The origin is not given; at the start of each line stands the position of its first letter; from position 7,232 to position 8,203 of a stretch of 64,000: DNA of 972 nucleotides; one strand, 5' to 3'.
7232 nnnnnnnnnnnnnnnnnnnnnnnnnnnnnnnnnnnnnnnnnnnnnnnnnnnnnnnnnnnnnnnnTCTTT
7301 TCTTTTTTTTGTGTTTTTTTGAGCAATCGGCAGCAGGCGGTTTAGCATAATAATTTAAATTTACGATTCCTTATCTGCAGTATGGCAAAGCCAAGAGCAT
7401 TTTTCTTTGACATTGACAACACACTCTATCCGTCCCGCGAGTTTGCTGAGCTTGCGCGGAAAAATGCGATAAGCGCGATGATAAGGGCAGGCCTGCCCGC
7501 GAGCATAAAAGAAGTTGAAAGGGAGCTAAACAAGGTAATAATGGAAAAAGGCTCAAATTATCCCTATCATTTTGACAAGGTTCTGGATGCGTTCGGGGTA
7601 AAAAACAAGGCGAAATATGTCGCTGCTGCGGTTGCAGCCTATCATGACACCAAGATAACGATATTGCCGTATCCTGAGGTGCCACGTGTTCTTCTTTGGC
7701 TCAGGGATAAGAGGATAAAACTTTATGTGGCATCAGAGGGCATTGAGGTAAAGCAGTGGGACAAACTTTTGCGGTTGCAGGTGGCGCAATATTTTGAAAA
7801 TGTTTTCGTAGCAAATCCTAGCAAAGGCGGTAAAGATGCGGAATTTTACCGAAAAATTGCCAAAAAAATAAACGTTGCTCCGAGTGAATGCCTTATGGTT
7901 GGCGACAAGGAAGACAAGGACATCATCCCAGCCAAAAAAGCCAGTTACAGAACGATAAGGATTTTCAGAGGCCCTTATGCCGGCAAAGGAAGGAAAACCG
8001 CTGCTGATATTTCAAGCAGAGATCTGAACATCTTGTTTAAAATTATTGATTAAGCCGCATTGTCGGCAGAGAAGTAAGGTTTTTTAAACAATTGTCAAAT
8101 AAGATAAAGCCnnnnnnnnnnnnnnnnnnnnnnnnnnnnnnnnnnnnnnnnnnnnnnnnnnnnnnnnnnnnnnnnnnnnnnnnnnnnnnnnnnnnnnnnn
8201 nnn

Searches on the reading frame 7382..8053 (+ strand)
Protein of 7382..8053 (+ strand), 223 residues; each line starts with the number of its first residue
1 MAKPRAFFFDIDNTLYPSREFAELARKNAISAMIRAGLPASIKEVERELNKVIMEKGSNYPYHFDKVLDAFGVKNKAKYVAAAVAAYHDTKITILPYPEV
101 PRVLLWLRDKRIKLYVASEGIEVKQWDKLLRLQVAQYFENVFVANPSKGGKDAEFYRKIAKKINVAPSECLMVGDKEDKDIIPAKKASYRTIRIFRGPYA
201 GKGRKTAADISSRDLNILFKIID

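Call 70: search_protein_families(library=pfam, proteins=[window:7382-8053:+], max_evalue=0.00001)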
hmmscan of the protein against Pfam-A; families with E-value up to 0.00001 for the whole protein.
window:7382-8053:+ (223 aa): 3 families
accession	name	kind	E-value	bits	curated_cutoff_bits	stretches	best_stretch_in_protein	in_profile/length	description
PF00702.32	Hydrolase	-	2.9e-20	73.9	26.4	1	5-187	2-190/191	haloacid dehalogenase-like hydrolase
PF13419.12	HAD_2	-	1.4e-17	64.9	23.8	1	9-193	3-177/178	Haloacid dehalogenase-like hydrolase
PF13242.12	Hydrolase_like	-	1e-06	29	22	1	153-199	7-53/75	HAD-hyrolase-like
